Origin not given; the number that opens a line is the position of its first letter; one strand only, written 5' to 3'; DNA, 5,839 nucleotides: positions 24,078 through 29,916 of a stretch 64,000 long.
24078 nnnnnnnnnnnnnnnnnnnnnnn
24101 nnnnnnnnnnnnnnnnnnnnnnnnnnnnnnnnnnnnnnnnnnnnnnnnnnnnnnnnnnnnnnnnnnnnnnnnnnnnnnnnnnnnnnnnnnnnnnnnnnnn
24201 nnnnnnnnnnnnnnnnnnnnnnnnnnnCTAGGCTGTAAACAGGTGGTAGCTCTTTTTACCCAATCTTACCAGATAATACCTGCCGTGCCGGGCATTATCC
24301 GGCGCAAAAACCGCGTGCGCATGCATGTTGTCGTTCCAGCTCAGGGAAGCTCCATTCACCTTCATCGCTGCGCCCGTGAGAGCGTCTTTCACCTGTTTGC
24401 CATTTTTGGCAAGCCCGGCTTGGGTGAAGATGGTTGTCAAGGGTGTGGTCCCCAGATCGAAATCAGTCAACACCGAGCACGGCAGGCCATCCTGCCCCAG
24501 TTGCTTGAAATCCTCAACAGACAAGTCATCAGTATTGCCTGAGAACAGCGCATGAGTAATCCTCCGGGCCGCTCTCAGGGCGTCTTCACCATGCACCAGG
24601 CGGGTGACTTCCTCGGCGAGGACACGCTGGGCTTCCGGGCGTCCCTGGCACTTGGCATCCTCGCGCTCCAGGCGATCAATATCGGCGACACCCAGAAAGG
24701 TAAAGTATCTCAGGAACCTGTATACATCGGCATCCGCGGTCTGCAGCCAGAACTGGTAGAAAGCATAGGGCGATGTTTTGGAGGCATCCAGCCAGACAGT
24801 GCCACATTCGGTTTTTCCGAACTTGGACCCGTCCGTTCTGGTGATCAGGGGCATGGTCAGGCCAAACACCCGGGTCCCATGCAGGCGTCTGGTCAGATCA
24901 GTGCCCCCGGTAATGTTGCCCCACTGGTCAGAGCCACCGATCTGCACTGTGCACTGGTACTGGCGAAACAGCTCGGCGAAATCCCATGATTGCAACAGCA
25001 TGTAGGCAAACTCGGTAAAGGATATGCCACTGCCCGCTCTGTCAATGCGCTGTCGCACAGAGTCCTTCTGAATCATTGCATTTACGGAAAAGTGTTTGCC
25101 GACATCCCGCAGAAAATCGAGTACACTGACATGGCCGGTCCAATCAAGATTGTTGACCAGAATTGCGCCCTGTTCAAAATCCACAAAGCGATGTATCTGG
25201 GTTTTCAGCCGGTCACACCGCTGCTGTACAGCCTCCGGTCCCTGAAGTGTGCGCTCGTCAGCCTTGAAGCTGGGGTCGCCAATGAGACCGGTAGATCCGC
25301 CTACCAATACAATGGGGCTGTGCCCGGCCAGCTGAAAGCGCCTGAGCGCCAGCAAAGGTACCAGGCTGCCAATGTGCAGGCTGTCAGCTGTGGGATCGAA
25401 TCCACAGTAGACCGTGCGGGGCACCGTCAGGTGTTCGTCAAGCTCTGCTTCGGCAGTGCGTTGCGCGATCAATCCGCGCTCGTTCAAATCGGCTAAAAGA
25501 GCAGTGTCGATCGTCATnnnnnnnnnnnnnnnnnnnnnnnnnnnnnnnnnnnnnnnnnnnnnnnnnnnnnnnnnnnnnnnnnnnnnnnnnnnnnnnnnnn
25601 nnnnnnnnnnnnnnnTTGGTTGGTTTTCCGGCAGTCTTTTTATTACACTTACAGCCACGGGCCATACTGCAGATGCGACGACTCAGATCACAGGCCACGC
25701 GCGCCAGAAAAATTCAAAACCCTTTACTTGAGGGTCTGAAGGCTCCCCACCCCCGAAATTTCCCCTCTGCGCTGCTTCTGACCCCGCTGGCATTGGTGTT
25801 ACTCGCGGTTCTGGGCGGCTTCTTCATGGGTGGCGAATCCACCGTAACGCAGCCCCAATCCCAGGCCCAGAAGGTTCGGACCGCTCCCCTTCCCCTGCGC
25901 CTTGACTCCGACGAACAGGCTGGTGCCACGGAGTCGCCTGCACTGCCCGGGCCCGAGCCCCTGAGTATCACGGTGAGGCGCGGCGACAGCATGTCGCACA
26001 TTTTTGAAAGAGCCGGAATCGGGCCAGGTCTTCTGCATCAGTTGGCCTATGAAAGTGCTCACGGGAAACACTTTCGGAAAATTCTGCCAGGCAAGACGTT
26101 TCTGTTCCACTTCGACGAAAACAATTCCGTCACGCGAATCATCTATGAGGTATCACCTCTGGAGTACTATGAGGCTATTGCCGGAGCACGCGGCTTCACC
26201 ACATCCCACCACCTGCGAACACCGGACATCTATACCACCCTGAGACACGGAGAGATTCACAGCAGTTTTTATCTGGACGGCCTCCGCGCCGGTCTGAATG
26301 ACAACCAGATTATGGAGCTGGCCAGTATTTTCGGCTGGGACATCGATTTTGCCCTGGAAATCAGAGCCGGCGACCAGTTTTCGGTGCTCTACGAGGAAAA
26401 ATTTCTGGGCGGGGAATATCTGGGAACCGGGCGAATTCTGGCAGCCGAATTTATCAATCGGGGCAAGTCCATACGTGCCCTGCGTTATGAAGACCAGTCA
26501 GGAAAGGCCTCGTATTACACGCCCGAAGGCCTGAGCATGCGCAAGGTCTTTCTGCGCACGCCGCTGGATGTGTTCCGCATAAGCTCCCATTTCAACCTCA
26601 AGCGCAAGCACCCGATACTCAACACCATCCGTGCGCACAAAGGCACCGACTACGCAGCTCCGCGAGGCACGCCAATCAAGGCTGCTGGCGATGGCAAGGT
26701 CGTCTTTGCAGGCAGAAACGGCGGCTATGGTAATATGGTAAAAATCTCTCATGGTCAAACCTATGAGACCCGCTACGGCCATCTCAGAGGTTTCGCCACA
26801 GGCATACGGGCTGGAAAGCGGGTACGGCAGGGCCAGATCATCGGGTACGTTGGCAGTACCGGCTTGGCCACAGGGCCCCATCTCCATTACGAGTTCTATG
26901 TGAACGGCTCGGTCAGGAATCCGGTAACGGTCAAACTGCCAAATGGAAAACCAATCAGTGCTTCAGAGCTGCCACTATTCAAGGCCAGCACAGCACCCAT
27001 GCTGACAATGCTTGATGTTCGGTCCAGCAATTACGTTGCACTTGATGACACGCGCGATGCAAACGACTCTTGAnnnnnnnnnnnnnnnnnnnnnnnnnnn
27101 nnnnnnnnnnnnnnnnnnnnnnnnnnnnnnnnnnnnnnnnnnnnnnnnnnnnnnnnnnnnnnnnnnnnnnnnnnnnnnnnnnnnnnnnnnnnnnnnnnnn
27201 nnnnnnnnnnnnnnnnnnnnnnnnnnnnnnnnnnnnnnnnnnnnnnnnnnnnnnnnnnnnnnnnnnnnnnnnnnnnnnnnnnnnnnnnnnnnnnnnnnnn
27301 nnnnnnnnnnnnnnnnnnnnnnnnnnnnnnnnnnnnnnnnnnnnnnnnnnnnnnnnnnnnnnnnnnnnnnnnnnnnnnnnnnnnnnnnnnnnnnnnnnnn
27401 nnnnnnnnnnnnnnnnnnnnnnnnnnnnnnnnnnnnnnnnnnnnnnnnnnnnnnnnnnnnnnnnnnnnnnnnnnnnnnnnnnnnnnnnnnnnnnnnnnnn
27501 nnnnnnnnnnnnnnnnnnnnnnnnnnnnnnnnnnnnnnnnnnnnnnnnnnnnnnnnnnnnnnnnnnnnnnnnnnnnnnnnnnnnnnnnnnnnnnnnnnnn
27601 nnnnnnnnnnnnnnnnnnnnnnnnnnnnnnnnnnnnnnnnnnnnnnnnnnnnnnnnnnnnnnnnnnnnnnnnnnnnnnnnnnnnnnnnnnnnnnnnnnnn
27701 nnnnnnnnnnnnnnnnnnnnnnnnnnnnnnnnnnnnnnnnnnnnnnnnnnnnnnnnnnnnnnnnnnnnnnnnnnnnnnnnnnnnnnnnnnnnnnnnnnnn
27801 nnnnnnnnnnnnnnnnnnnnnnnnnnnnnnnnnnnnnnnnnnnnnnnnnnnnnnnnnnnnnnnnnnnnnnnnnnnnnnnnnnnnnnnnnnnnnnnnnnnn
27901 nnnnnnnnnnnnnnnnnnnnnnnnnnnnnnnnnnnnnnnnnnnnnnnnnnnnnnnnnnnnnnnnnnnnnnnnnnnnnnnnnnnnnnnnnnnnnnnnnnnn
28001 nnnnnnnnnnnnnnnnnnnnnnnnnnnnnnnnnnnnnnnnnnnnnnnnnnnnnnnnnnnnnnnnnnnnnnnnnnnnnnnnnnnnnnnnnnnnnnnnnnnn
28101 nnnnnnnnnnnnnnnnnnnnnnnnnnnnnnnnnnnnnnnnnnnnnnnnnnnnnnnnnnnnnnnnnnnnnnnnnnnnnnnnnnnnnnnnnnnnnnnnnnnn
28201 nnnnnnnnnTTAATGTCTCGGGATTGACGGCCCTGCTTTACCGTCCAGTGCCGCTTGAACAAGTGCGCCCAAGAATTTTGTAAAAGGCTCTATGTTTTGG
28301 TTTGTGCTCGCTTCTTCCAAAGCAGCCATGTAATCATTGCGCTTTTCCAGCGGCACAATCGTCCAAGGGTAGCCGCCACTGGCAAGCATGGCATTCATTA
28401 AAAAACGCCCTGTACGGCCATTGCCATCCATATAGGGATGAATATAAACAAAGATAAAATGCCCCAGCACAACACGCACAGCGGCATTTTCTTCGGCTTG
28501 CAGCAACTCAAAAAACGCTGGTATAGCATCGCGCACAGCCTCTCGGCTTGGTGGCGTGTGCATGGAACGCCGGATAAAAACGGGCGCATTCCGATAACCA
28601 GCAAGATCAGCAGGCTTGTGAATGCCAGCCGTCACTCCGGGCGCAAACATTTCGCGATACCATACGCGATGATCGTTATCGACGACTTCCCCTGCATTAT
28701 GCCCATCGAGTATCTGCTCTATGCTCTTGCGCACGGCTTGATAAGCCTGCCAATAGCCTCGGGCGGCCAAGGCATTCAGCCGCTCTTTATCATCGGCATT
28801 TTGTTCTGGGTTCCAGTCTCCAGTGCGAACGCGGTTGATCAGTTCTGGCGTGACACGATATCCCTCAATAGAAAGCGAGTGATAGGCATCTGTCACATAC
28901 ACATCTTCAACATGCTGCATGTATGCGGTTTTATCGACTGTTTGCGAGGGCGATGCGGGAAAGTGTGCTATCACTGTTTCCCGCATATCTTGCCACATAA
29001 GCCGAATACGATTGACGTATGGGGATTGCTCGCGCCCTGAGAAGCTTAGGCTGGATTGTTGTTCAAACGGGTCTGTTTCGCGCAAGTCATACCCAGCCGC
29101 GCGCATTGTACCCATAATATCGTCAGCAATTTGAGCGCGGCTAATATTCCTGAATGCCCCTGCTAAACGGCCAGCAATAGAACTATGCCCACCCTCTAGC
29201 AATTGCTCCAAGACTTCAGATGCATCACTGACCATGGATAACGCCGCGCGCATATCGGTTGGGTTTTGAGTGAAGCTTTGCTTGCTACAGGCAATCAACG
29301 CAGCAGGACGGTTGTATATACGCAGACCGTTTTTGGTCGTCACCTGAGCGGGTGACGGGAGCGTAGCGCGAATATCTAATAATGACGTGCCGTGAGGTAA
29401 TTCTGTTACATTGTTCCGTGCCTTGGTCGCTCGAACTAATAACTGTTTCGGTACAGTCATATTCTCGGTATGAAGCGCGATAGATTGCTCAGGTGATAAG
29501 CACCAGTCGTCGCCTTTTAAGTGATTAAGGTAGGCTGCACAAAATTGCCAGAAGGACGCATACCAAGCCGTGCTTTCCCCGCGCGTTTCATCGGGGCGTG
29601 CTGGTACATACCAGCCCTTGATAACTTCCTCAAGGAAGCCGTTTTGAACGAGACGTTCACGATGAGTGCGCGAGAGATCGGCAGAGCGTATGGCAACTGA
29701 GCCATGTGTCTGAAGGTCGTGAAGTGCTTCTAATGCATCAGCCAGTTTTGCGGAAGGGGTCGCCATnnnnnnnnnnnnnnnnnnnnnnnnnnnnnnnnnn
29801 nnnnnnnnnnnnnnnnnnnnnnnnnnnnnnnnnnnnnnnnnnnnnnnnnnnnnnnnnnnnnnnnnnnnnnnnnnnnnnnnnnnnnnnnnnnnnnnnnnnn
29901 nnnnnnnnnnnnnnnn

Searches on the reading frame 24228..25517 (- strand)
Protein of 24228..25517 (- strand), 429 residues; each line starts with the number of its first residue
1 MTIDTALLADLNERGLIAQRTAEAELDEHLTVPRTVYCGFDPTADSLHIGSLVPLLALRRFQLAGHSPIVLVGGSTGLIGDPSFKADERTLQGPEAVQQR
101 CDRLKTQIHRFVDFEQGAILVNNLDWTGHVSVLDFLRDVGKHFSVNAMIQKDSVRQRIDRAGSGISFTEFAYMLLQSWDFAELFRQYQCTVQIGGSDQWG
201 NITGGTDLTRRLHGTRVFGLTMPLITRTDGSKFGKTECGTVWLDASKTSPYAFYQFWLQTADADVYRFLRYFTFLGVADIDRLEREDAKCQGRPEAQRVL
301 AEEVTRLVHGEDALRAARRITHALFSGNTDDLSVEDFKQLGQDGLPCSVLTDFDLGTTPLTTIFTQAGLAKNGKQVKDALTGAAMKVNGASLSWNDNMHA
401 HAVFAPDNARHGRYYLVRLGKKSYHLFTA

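Call 72: search_protein_families(library=pfam, max_evalue=0.001, proteins=[window:24228-25517:-])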
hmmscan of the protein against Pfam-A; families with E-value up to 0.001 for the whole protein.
window:24228-25517:- (429 aa): 2 families
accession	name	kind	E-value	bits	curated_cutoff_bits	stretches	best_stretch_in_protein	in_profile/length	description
PF00579.31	tRNA-synt_1b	-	4.9e-81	272.7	21.1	1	33-325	5-291/292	tRNA synthetases class I (W and Y)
PF22421.1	SYY_C-terminal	-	1.3e-05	25.4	27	1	356-426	17-82/83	Tyrosine--tRNA ligase SYY-like C-terminal domain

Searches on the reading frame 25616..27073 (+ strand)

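Call 89: search_protein_families(library=pfam, max_evalue=0.01, proteins=[window:25616-27073:+])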
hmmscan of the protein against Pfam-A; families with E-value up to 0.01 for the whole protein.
window:25616-27073:+ (485 aa): 2 families
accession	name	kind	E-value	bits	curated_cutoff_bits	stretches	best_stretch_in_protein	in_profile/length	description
PF01551.29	Peptidase_M23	-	1.4e-34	118.6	28.7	1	340-436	2-96/96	Peptidase family M23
PF19425.4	Csd3_N2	-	8.2e-14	52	27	1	211-327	10-121/122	Csd3 second domain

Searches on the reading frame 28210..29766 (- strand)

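Call 31: search_protein_families(library=pfam, max_evalue=0.01, proteins=[window:28210-29766:-])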
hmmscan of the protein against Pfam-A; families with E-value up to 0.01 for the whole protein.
window:28210-29766:- (518 aa): 1 family
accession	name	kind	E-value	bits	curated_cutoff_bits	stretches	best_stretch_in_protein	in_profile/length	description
PF02661.23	Fic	-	3.3e-12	47.5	24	1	391-461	23-93/93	Fic/DOC family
